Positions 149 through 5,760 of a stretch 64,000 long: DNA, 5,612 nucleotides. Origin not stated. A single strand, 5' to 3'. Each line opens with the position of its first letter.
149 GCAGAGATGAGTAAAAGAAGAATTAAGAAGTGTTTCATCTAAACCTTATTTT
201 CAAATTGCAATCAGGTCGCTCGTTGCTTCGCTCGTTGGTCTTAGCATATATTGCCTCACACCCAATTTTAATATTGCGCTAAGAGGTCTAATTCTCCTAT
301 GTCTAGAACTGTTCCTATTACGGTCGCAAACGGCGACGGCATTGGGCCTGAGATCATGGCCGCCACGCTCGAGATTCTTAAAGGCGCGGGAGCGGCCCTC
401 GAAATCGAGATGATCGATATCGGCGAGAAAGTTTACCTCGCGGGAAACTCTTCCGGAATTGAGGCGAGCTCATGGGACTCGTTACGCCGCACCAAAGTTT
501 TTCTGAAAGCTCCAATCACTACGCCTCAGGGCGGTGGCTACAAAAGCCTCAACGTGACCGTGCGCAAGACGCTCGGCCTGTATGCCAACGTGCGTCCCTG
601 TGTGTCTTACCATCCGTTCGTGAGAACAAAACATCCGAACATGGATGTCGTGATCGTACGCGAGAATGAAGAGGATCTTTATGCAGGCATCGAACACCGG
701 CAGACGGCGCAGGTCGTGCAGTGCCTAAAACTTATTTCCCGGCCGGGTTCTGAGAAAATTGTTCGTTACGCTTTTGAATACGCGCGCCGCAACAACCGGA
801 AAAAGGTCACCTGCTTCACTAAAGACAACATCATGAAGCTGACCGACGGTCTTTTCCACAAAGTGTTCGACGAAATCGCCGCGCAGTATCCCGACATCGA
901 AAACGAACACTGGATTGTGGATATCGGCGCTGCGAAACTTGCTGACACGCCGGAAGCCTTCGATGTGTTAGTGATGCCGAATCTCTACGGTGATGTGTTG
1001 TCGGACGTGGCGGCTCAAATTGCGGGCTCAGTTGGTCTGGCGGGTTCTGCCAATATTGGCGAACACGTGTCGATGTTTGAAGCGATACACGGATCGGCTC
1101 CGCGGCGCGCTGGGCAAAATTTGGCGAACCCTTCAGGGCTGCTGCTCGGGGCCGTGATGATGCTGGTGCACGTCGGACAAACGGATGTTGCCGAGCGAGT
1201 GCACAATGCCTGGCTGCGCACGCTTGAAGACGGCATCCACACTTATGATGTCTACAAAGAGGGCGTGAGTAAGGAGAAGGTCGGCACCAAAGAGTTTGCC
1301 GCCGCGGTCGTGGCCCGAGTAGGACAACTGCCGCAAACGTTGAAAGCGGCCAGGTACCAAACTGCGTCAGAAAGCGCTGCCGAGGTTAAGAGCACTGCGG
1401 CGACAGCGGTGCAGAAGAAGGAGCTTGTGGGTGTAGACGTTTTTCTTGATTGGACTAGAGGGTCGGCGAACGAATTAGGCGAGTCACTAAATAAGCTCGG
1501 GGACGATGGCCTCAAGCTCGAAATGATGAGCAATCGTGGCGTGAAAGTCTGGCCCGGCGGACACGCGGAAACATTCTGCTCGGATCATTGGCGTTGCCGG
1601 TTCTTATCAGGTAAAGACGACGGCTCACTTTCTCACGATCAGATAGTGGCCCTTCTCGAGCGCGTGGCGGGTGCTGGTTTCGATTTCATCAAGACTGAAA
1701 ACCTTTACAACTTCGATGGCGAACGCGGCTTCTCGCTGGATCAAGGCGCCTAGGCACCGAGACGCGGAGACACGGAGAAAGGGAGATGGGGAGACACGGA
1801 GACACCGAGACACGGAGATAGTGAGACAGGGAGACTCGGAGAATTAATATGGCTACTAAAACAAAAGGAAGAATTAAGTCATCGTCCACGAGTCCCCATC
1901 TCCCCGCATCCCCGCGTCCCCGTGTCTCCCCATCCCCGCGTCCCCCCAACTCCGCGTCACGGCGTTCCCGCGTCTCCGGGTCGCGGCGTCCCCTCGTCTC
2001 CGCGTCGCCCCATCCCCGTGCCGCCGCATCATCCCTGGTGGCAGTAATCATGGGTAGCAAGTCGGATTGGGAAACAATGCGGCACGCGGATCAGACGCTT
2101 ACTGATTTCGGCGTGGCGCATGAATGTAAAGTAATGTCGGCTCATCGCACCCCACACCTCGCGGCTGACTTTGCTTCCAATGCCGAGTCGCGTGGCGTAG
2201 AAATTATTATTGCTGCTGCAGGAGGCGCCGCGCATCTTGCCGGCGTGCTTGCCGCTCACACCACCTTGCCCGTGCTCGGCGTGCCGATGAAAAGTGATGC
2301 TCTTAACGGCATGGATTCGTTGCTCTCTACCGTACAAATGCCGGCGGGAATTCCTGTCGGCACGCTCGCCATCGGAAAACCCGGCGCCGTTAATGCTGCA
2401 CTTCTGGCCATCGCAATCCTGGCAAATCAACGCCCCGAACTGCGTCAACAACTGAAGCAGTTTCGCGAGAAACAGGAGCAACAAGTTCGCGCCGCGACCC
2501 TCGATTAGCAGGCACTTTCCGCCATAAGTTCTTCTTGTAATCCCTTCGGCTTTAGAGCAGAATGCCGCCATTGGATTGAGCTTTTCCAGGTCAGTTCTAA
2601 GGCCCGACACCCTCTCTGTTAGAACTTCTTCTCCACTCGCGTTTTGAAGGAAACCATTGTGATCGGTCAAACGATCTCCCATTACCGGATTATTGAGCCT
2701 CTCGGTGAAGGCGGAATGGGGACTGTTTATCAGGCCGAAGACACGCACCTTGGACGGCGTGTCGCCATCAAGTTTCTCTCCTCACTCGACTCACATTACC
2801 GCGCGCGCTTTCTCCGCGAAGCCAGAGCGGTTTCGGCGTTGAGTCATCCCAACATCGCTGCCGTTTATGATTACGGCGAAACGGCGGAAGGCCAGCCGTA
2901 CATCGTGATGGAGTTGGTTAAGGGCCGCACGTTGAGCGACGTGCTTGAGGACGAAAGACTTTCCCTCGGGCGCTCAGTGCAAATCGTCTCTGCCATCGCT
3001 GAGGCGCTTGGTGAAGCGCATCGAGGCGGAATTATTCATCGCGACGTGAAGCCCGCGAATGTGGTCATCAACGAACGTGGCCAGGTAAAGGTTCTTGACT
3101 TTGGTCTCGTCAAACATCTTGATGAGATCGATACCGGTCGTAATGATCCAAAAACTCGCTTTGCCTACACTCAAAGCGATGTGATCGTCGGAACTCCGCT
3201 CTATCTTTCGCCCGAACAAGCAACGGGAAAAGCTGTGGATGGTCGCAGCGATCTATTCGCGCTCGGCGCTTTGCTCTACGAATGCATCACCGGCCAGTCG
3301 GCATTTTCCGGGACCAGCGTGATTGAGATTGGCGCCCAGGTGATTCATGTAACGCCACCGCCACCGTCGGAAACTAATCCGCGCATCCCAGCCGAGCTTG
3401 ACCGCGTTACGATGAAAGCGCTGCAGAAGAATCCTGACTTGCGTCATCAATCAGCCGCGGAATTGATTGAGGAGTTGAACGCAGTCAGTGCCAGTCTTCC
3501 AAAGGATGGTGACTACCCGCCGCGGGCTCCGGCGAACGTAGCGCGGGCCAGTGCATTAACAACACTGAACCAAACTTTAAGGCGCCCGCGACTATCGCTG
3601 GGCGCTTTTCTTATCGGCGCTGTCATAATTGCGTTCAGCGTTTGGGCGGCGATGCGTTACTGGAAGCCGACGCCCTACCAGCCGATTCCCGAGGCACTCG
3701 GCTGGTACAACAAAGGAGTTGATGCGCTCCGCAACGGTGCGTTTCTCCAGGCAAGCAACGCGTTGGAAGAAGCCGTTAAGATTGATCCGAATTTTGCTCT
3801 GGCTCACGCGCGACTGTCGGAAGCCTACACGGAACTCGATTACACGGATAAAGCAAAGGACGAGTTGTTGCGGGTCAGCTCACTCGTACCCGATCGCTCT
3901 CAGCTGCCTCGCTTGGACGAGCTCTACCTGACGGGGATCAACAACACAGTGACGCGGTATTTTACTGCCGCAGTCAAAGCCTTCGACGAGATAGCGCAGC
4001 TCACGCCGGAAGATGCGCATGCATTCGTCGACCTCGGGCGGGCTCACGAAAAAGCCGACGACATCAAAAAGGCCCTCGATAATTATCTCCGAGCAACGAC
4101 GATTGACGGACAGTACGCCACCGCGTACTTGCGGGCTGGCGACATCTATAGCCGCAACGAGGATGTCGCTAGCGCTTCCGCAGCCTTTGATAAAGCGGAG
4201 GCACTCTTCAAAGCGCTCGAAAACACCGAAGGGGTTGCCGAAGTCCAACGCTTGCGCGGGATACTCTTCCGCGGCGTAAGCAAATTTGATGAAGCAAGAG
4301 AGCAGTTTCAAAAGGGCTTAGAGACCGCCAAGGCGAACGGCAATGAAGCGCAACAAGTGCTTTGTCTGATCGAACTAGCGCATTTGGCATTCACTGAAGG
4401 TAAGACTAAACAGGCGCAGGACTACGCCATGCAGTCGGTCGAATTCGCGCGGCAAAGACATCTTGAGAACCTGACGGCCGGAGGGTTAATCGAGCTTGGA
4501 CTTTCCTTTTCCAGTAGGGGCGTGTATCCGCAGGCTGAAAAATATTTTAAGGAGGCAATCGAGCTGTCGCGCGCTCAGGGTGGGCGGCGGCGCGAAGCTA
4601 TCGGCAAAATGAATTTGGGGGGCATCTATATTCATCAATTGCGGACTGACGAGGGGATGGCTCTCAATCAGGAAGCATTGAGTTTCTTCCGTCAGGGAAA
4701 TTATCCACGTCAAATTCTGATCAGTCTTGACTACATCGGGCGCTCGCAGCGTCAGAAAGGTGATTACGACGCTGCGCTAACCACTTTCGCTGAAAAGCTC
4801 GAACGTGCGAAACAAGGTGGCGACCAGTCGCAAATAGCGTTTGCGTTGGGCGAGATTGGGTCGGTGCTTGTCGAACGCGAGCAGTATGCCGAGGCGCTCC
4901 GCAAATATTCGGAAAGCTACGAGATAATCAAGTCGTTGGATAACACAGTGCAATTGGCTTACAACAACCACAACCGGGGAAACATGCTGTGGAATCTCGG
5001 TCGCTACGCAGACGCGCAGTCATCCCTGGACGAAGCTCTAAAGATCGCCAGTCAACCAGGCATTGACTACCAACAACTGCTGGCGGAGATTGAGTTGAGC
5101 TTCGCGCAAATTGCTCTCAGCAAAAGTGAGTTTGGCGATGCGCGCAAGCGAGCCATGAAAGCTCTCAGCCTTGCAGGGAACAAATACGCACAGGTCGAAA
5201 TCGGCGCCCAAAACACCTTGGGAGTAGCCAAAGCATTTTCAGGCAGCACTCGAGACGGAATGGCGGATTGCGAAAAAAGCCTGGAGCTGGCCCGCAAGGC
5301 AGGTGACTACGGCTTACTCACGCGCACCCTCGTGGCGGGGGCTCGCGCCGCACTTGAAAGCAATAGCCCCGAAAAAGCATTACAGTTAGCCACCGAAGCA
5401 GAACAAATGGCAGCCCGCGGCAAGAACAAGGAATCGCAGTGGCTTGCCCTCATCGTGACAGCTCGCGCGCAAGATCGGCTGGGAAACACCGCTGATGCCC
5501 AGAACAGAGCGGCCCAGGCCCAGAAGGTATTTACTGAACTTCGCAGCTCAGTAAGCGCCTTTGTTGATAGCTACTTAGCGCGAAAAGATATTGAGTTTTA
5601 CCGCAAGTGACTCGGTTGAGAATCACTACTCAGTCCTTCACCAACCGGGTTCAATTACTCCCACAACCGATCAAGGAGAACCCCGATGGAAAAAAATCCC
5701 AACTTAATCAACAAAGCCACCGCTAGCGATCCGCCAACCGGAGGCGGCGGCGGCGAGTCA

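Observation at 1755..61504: At least 12 intergenic spacers are filled with 7- or 8-nt tandem arrays from a shared word set, mostly as mirrored pairs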

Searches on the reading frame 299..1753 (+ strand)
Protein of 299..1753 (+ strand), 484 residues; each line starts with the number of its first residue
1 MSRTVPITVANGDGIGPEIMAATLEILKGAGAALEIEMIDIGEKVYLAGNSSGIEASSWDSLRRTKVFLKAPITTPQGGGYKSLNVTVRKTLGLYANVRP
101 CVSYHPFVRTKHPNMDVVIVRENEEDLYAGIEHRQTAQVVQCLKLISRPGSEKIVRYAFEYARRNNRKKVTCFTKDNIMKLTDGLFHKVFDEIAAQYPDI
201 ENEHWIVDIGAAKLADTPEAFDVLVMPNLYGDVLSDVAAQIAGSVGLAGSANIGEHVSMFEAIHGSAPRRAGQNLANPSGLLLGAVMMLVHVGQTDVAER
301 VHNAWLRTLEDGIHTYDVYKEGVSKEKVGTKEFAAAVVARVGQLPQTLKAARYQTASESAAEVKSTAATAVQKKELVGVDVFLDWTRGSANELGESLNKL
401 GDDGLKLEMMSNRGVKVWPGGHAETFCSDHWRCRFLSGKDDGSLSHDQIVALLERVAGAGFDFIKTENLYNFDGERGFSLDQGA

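Call 15: find_encoding_contigs(protein=window:299-1753:+, flank=3000, max_places=4)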
Protein window:299-1753:+ (484 aa): no gene with exactly this product is on record in the collection.

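Call 18: search_protein_families(library=pfam, proteins=[window:299-1753:+])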
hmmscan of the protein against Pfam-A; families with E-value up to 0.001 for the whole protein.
window:299-1753:+ (484 aa): 2 families
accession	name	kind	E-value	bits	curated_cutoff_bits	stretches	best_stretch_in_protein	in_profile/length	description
PF00180.25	Iso_dh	-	2.5e-93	313.5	27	1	7-337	2-348/348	Isocitrate/isopropylmalate dehydrogenase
PF18324.6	Isocitrate_DH_C_bact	-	2.6e-45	153.4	25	1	374-483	1-109/110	Bacterial isocitrate dehydrogenase, C-terminal domain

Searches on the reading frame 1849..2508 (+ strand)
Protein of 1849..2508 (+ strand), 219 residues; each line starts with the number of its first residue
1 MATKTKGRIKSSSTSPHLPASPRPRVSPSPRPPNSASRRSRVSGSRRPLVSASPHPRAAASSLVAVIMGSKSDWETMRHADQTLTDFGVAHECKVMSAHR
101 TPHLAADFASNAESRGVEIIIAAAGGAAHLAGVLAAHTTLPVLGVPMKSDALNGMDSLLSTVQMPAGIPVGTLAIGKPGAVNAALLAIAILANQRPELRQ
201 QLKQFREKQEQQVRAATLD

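Call 26: search_protein_families(library=pfam, max_evalue=0.00001, proteins=[window:1849-2508:+])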
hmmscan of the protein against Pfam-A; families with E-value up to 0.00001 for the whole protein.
window:1849-2508:+ (219 aa): 1 family
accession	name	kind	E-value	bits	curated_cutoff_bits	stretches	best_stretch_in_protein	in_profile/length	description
PF00731.26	AIRC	-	2.1e-62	209.5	30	1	64-211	2-147/148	AIR carboxylase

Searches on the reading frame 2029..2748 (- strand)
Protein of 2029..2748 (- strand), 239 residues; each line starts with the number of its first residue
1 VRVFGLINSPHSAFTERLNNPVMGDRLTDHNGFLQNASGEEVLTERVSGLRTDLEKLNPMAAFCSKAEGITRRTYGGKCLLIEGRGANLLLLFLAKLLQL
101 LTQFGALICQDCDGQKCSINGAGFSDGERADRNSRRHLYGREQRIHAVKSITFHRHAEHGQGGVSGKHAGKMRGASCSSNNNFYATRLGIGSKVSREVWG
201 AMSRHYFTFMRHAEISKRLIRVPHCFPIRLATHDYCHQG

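Call 18: search_protein_families(library=pfam, proteins=[window:2029-2748:-])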
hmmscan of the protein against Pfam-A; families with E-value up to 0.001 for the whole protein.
window:2029-2748:- (239 aa): 1 family
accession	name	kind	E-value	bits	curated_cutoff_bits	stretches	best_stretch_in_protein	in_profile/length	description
PF14743.12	DNA_ligase_OB_2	-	0.00031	21.1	28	0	103-133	9-38/66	DNA ligase OB-like domain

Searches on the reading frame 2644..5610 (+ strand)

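Call 18: search_protein_families(library=pfam, proteins=[window:2644-5610:+])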
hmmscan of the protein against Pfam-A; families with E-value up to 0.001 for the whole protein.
window:2644-5610:+ (988 aa): 17 families
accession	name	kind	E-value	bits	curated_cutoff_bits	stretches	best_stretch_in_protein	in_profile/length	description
PF00069.31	Pkinase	-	3.7e-42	145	31.7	1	14-269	1-253/263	Protein kinase domain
PF13424.12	TPR_12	-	3.2e-35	120.6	30.1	5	492-563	3-76/77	Tetratricopeptide repeat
PF07714.23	PK_Tyr_Ser-Thr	-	8.3e-31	107.7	23.1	1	16-269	3-250/258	Protein tyrosine and serine/threonine kinase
PF07719.23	TPR_2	-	1.5e-24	84.4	27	0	775-802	4-31/34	Tetratricopeptide repeat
PF00515.34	TPR_1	-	8.6e-21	73.3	27.8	0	351-384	1-34/34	Tetratricopeptide repeat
PF13181.12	TPR_8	-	2.7e-18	64.9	25.7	0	775-804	4-33/34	Tetratricopeptide repeat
PF17874.7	TPR_MalT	-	2.7e-15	56.9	45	2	661-959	10-306/336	MalT-like TPR region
PF13414.12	TPR_11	-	2.8e-12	46.6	26.8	0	474-504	10-40/42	TPR repeat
PF13432.12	TPR_16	-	1.8e-11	44.7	32.7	0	440-490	13-63/65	Tetratricopeptide repeat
PF14559.12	TPR_19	-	3.7e-09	37.2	25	1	361-420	1-60/68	Tetratricopeptide repeat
PF01636.29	APH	-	7.5e-09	36.1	23.2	1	17-127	2-109/239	Phosphotransferase enzyme family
PF13176.12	TPR_7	-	1e-08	35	27.9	0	698-728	5-35/36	Tetratricopeptide repeat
PF03109.22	ABC1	-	1.4e-08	34.7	22.9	1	83-161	141-219/244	ABC1 atypical kinase-like domain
PF13428.12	TPR_14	-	4.8e-07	30.3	23.5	0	460-500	3-43/44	Tetratricopeptide repeat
PF13374.12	TPR_10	-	7e-06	26.3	27.5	0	776-802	6-32/42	Tetratricopeptide repeat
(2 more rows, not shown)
